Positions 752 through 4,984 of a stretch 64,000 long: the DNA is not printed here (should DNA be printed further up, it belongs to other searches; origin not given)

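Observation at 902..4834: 1310-aa YobI/KAP-like membrane P-loop NTPase as a single-gene island between decayed genes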

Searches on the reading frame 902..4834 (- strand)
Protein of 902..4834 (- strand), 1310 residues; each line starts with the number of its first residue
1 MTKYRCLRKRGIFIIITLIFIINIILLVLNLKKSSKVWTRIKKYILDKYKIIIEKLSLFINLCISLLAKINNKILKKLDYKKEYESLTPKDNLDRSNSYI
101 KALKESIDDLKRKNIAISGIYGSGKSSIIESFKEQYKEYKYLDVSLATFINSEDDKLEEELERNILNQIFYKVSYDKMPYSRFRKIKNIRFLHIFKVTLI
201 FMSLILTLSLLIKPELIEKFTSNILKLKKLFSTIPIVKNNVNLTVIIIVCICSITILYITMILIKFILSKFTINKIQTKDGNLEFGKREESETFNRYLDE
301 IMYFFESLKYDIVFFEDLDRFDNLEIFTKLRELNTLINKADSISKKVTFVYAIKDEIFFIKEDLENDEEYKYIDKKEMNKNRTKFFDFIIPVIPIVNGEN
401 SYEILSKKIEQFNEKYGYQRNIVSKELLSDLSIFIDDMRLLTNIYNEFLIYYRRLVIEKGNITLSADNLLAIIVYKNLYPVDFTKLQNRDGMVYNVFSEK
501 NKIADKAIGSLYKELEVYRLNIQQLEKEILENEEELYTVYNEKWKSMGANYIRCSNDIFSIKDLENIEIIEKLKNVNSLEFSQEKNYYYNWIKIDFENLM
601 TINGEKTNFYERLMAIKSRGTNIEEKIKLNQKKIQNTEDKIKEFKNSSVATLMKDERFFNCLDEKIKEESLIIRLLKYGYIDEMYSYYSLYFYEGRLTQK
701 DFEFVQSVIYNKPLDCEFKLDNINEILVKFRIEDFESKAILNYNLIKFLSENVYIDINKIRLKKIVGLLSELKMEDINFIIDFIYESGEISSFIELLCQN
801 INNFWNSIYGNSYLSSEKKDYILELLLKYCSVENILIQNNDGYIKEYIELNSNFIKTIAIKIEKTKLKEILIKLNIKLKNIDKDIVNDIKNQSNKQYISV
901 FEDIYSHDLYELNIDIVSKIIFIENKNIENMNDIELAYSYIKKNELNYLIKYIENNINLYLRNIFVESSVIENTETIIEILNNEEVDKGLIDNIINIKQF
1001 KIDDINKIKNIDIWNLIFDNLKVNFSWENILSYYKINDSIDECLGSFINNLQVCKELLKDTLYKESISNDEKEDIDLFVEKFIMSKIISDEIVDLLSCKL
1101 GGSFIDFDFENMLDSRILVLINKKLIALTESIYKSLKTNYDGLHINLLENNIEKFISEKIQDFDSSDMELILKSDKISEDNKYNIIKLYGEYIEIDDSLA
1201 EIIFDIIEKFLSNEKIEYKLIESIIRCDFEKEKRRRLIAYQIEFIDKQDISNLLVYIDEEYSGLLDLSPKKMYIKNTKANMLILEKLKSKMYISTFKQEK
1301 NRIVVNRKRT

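Call 3: search_protein_families(library=pfam, proteins=[window:902-4834:-], max_evalue=1)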
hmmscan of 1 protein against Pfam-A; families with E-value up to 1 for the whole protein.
window:902-4834:- (1310 aa): 5 families
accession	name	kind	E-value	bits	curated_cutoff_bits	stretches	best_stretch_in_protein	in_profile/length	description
PF20693.3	YobI-ATPase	-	3.6e-111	372.6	27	1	99-494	1-363/363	YobI-like P-loop NTPase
PF05621.17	TniB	-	0.028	14.3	22.4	1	100-176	23-101/189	Bacterial TniB protein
PF18151.6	DUF5601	-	0.066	13.8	23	1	1055-1087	33-64/65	Domain of unknown function (DUF5601)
PF13401.12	AAA_22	-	0.18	12.5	27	1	112-167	5-56/130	AAA domain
PF13238.12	AAA_18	-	0.93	10.4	29.4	0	115-149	1-25/128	AAA domain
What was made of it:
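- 902..4834 (-): tmn/yobI-family gene, 1310 aa, intact. Pfam PF20693 at 372.6 bits against a cut-off of 27 (call 3).
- On Tmn / YobI-family transmembrane NTPase: No additional Pfam domains (call 3).
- On KAP-family NTPase (Pfam PF07693): No hit at E<=1 in the Pfam scan (call 3).
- On STAND / Avs antiviral NTPases: No such Pfam hits (call 3).
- Closest known: RdrA of RADAR and other oligomeric defence ATPases. Different: No KAP_NTPase, NACHT or NB-ARC Pfam hits were found (call 3).
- Checked: A 3.9-kb open frame in 20% GC DNA together with Pfam E=3.6e-111 (call 3) cannot be chance.
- Pfam YobI-ATPase E=3.6e-111 with a full-length profile match (call 3). No Pfam KAP_NTPase hit appears even at E<=1, whereas YobI-ATPase scores 372 bits (call 3).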

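Call 4: search_protein_families(library=ncbifam, proteins=[window:902-4834:-], max_evalue=1)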
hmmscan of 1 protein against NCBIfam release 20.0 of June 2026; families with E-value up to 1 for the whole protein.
window:902-4834:- (1310 aa): 1 family
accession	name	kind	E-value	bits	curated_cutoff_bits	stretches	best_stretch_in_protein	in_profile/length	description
NF004049.0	PRK05568.1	equivalog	0.065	13.5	206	0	105-157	75-127/142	flavodoxin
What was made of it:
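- Tried and rejected: NCBIfam gave nothing useful (call 4).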

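Call 5: search_protein_families(library=padloc, proteins=[window:902-4834:-], max_evalue=1)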
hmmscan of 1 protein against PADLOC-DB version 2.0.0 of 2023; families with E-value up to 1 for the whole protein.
window:902-4834:- (1310 aa): 1 family
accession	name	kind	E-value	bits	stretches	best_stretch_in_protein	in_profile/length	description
PDLC02220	Tmn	-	4.2e-67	224.9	1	80-1144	22-1101/1273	-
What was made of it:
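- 902..4834 (-): PADLOC Tmn E=4.2e-67 (call 5).
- On Tmn / YobI-family transmembrane NTPase: E=4.2e-67, aa 80-1144 against profile 22-1101/1273 (call 5).
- PADLOC Tmn E=4.2e-67 covering profile positions 22-1101 of 1273 (call 5).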

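Call 8: search_solved_structures(query=window:902-4834:-, max_evalue=1)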
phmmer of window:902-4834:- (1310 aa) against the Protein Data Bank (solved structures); distinct sequences matched with E-value up to 1: 3.
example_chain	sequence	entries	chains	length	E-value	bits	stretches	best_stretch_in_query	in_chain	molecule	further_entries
4wqo_D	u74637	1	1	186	0.2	12.9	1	510-557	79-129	Cullin-2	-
7aoi_AY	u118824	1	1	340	0.69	11.1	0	555-598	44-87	uL24m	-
6hiv_AY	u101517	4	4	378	0.87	10.7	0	555-598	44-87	uL24m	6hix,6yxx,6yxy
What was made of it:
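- Tried and rejected: A sequence search of the PDB gave only chance hits (call 8), so no solved relative exists at the sequence level.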

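Call 9: find_homologous_proteins(query=window:902-4834:-)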
Query window:902-4834:- (1310 aa): 5631 proteins with E <= 0.001 among 8000 candidates; the best 120 are listed.
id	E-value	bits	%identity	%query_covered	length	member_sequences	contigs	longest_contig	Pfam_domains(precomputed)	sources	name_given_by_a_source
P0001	0.0e+0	2736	100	100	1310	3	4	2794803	PF20693.4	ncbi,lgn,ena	-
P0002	0.0e+0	2733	100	100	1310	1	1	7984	PF20693.4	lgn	-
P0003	0.0e+0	2332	84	100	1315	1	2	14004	PF20693.4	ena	-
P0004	0.0e+0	2307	85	98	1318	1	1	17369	PF20693.4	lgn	-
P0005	0.0e+0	2304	84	98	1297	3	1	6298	PF20693.4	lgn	-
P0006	0.0e+0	2290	85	98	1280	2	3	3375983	PF20693.4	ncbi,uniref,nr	ncbi:YobI family P-loop NTPase [Clostridium perfringens]|uniref:YobI family P-loop NTPase n=1 Tax=Cl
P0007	0.0e+0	2241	83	98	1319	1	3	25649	PF20693.4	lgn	-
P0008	0.0e+0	2235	83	98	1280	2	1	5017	PF20693.4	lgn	-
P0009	0.0e+0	2212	85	95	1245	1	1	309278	PF20693.4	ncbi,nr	ncbi:hypothetical protein QYB59_002226 [Clostridium perfringens]|nr:hypothetical protein [Clostridiu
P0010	0.0e+0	2193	84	95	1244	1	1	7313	PF20693.4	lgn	-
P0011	0.0e+0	2180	81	99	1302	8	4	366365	PF20693.4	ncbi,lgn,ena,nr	ncbi:MAG: hypothetical protein E6538_08895 [Paeniclostridium sordellii]|nr:hypothetical protein [Pae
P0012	0.0e+0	2179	81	98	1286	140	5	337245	PF20693.4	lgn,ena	-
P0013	0.0e+0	1992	84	86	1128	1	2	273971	PF20693.4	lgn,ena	-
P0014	0.0e+0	1796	76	86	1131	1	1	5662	PF20693.4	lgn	-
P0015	0.0e+0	1535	85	66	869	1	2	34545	PF20693.4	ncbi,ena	-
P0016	0.0e+0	1510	83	67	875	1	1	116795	PF20693.4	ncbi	ncbi:YobI family P-loop NTPase, partial [Clostridium perfringens]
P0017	0.0e+0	1481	84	64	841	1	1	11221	PF20693.4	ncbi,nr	ncbi:hypothetical protein H8J96_13595, partial [Clostridium perfringens]|nr:hypothetical protein [Cl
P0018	0.0e+0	1469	84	64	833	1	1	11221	PF20693.4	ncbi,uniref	ncbi:YobI family P-loop NTPase, partial [Clostridium perfringens]|uniref:YobI family P-loop NTPase n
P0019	0.0e+0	1468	84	64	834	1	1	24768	PF20693.4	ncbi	ncbi:YobI family P-loop NTPase, partial [Clostridium perfringens]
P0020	0.0e+0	1457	84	63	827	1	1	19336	PF20693.4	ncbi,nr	ncbi:YobI family P-loop NTPase, partial [Clostridium perfringens]|nr:hypothetical protein [Clostridi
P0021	0.0e+0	1451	83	63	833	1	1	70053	PF20693.4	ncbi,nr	ncbi:TPA: hypothetical protein I9087_001969, partial [Clostridium perfringens]|nr:hypothetical prote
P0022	0.0e+0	1438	84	62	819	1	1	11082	PF20693.4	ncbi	ncbi:YobI family P-loop NTPase [Clostridium perfringens]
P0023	0.0e+0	1430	84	62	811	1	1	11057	PF20693.4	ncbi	ncbi:YobI family P-loop NTPase, partial [Clostridium perfringens]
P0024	0.0e+0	1415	84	61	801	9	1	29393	PF20693.4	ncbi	ncbi:YobI family P-loop NTPase, partial [Clostridium perfringens]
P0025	0.0e+0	1354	82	59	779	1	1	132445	PF20693.4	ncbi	ncbi:YobI family P-loop NTPase, partial [Clostridium perfringens]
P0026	0.0e+0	1325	53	98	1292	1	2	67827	PF20693.4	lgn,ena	-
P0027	0.0e+0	1322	83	58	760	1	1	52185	PF20693.4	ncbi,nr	ncbi:TPA: hypothetical protein K8N44_001131, partial [Clostridium perfringens]|nr:hypothetical prote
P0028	0.0e+0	1316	82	58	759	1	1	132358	PF20693.4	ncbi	ncbi:YobI family P-loop NTPase, partial [Clostridium perfringens]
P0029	0.0e+0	1315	82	58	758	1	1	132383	PF20693.4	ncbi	ncbi:YobI family P-loop NTPase, partial [Clostridium perfringens]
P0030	0.0e+0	1238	51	99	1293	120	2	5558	PF20693.4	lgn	-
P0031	0.0e+0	1081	47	95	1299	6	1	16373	PF20693.4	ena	-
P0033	5.7e-220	752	38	95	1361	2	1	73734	PF20693.4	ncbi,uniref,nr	ncbi:hypothetical protein [Clostridium gasigenes]|uniref:YobI family P-loop NTPase n=1 Tax=Clostridi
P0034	1.4e-173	598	35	93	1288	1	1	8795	PF20693.4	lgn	-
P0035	2.7e-162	561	32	96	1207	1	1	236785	PF20693.4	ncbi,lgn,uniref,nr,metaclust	ncbi:YobI family P-loop NTPase [Virgibacillus salinus]|uniref:YobI-like P-loop NTPase domain-contain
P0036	8.7e-161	556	32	95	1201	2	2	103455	PF20693.4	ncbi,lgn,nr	ncbi:hypothetical protein P8845_13845 [Bacillus spizizenii]|nr:hypothetical protein [Bacillus spiziz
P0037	6.7e-159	549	31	95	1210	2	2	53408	PF20693.4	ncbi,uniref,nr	ncbi:putative membrane protein YobI [Paraliobacillus quinghaiensis]|uniref:Membrane protein YobI n=1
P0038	1.4e-158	548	33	96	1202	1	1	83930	PF20693.4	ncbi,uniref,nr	ncbi:hypothetical protein [Pelosinus sp. IPA-1]|uniref:YobI family P-loop NTPase n=1 Tax=Pelosinus s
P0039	5.7e-155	536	32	94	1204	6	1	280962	PF20693.4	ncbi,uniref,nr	ncbi:hypothetical protein MOB80_01670 [Bacillus inaquosorum]|uniref:YobI family P-loop NTPase n=1 Ta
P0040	1.3e-154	535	32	94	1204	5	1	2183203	PF20693.4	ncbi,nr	ncbi:hypothetical protein FUA19_06765 [Bacillus subtilis]|nr:hypothetical protein FUA19_06765 [Bacil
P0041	2.5e-154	534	32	94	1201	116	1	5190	PF13401.13,PF20693.4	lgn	-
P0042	9.0e-154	532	32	94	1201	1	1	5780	PF20693.4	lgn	-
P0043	1.3e-151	525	31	95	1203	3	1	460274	PF20693.4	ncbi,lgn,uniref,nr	ncbi:hypothetical protein P9684_04660 [Bacillus atrophaeus]|uniref:YobI family P-loop NTPase n=1 Tax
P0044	9.6e-151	522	33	94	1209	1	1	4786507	PF20693.4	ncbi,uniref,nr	ncbi:hypothetical protein LC048_00770 [Mesobacillus subterraneus]|uniref:YobI family P-loop NTPase n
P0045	3.7e-149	517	33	94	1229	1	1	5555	PF20693.4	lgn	-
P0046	2.2e-148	515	31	96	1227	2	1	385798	PF20693.4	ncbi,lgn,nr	ncbi:MAG: hypothetical protein U9Q88_13230 [Bacillota bacterium]|nr:hypothetical protein [Bacillota 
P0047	7.5e-148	513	31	94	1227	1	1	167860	PF20693.4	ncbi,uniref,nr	ncbi:hypothetical protein K7887_22380 (plasmid) [Sutcliffiella horikoshii]|uniref:YobI family P-loop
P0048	7.5e-148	513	32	96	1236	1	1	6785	PF20693.4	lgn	-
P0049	9.0e-146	506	32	93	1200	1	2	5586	PF20693.4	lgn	-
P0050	1.2e-145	506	32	94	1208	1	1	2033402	PF20693.4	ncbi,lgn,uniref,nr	ncbi:P-loop NTPase fold protein [Exiguobacterium sp. s48]|uniref:YobI family P-loop NTPase n=1 Tax=E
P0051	2.8e-145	504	33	94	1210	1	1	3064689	PF20693.4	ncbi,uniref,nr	ncbi:YobI family P-loop NTPase [Exiguobacterium sp. 9-2]|uniref:YobI family P-loop NTPase n=1 Tax=Ex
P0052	6.0e-145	503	31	95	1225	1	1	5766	PF20693.4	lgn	-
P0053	1.1e-144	502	31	95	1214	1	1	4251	PF20693.4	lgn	-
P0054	2.7e-144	501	31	95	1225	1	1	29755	PF20693.4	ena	-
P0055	3.2e-144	501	34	94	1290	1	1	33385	PF20693.4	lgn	-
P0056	4.1e-144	500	32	94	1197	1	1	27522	PF20693.4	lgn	-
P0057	5.1e-144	500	32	95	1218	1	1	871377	PF20693.4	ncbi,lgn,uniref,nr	ncbi:hypothetical protein [Exiguobacterium sp. s102]|uniref:YobI family P-loop NTPase n=1 Tax=Exiguo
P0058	2.2e-143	498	33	94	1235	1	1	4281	PF20693.4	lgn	-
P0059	6.1e-143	497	33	94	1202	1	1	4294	PF20693.4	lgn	-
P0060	7.7e-143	496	29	93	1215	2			PF20693.4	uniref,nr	uniref:YobI family P-loop NTPase n=1 Tax=Salipaludibacillus neizhouensis TaxID=885475 RepID=UPI0015F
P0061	7.8e-143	496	32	97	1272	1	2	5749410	PF20693.4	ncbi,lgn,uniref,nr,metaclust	ncbi:hypothetical protein [Clostridium scatologenes]|uniref:Putative NTPase with transmembrane helic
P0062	1.2e-142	496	31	96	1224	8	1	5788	PF20693.4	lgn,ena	-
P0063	5.6e-142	493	30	93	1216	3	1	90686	PF20693.4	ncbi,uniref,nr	ncbi:putative membrane protein YobI [Paraliobacillus quinghaiensis]|uniref:Membrane protein YobI n=1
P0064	6.2e-142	493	30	96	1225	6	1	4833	PF20693.4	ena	-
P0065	2.1e-141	492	30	95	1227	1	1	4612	PF20693.4,PF13191.13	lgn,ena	-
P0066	3.6e-141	491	32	94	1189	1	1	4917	PF20693.4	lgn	-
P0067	4.8e-141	490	30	92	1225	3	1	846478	PF20693.4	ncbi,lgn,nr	ncbi:hypothetical protein EH196_03610 [Bacillus sp. C1-1]|nr:hypothetical protein EH196_03610 [Bacil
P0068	5.7e-141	490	31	96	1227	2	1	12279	PF20693.4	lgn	-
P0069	8.9e-141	489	30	93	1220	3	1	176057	PF20693.4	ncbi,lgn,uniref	ncbi:YobI family P-loop NTPase [Oceanobacillus picturae]|uniref:YobI family P-loop NTPase n=1 Tax=Oc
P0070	1.1e-140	489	33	95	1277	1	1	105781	PF20693.4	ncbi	-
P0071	1.5e-140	489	31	94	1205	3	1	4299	PF20693.4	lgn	-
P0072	2.6e-140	488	30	96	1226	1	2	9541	PF20693.4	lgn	-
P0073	3.4e-140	487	31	94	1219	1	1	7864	PF20693.4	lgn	-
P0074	4.1e-140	487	32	93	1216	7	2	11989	PF20693.4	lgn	-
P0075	7.3e-140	486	31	96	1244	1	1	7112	PF20693.4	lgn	-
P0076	7.9e-140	486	30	95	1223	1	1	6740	PF20693.4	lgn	-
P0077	9.7e-140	486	33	94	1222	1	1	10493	PF20693.4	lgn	-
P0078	1.9e-139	485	32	94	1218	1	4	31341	PF20693.4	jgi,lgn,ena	-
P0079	2.6e-139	485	30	93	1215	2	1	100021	PF20693.4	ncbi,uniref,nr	ncbi:hypothetical protein [Oceanobacillus jordanicus]|uniref:YobI-like P-loop NTPase domain-containi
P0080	6.1e-139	483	33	94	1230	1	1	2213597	PF20693.4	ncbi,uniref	ncbi:YobI family P-loop NTPase [Paraclostridium bifermentans]|uniref:YobI family P-loop NTPase n=1 T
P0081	9.7e-139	483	30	95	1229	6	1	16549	PF20693.4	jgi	jgi:hypothetical protein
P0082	2.6e-138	481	30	97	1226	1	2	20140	PF20693.4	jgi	-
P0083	3.3e-138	481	32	94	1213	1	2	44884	PF20693.4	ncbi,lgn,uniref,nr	ncbi:YobI family P-loop NTPase [Paenibacillus alginolyticus]|uniref:P-loop NTPase fold protein n=1 T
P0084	3.9e-138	481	33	98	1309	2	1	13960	PF20693.4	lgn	-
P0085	4.3e-138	481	32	94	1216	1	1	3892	PF20693.4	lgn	-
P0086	1.2e-137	479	33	94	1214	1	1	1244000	PF20693.4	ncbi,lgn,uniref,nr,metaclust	ncbi:YobI family P-loop NTPase [Paenibacillus sp. Soil750]|uniref:YobI family P-loop NTPase n=1 Tax=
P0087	1.6e-137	479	30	94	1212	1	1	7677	PF20693.4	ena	-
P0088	1.8e-137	478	32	94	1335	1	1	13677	PF20693.4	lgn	-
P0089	1.9e-137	478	33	97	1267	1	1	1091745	PF20693.4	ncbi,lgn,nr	ncbi:hypothetical protein FC959_03515 [Clostridium botulinum]|nr:hypothetical protein [Clostridium b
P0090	5.9e-137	477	34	94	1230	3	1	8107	PF20693.4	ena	-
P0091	6.0e-137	477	30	95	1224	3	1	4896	PF20693.4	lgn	-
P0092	6.8e-137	477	32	96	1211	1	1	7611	PF20693.4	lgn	-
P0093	7.8e-137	476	29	95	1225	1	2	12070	PF20693.4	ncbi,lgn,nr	ncbi:MAG: hypothetical protein HOP24_08215 [Sideroxydans sp.]|nr:hypothetical protein [Sideroxydans 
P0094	1.5e-136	475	32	97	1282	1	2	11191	PF20693.4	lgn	-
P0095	4.9e-136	474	38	51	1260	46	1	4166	PF20693.4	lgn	-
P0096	1.3e-135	472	32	94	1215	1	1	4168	PF20693.4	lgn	-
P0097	2.2e-135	472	29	95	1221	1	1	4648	PF20693.4,PF13191.13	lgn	-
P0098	2.8e-135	471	30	94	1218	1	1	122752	PF20693.4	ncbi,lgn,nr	ncbi:MAG: hypothetical protein PHI11_05930 [Gallionella sp.]|nr:hypothetical protein [Gallionella sp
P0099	3.8e-135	471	31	93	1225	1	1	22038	PF20693.4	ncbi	-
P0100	5.5e-135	470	29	93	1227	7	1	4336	PF20693.4,PF13191.13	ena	-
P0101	8.6e-135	470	32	94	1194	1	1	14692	PF20693.4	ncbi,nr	ncbi:MAG: hypothetical protein Q7S59_00295 [Sulfurimonas sp.]|nr:hypothetical protein [Sulfurimonas 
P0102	1.2e-134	469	32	94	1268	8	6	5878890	PF20693.4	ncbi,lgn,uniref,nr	ncbi:putative membrane protein YobI [Clostridium beijerinckii]|uniref:YobI-like P-loop NTPase domain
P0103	2.1e-134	468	30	95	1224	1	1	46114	PF20693.4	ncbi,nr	ncbi:Uncharacterised protein [Lysinibacillus sphaericus]|nr:Uncharacterised protein [Lysinibacillus 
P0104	3.3e-134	468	32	93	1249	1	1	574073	PF20693.4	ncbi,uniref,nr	ncbi:hypothetical protein [Clostridium sp. LIBA-8841]|uniref:YobI family P-loop NTPase n=1 Tax=Clost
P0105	4.9e-134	467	32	96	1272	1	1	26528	PF20693.4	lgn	-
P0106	8.4e-134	466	33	95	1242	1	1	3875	PF20693.4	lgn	-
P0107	9.3e-134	466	30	97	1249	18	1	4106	PF20693.4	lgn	-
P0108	1.7e-133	465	31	96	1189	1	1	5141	PF20693.4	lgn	-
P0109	5.4e-133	464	32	94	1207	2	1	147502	PF20693.4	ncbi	-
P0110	2.0e-132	462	34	88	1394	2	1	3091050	PF20693.4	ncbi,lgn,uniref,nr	ncbi:hypothetical protein [Clostridium baratii]|uniref:YobI family P-loop NTPase n=1 Tax=Clostridium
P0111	3.0e-132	461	30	95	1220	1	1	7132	PF20693.4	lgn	-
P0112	3.3e-132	461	30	98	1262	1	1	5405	PF20693.4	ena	-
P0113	5.2e-132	460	35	84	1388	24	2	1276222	PF20693.4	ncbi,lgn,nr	ncbi:hypothetical protein KCL52_001035 [Clostridium perfringens]|nr:hypothetical protein [Clostridiu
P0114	1.8e-131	459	31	93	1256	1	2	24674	PF20693.4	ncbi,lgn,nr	ncbi:hypothetical protein SAMN05216357_1335 [Porphyromonadaceae bacterium KH3CP3RA]|nr:hypothetical 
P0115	3.2e-131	458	29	96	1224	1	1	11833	PF20693.4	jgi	jgi:hypothetical protein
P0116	4.1e-131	457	31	97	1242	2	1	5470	PF20693.4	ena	-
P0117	4.8e-131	457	32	94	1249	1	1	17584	PF20693.4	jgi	jgi:hypothetical protein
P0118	6.1e-131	457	34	88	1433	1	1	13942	PF20693.4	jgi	jgi:hypothetical protein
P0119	8.6e-131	456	32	96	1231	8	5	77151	PF20693.4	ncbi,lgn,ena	-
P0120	9.2e-131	456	32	93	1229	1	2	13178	PF20693.4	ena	-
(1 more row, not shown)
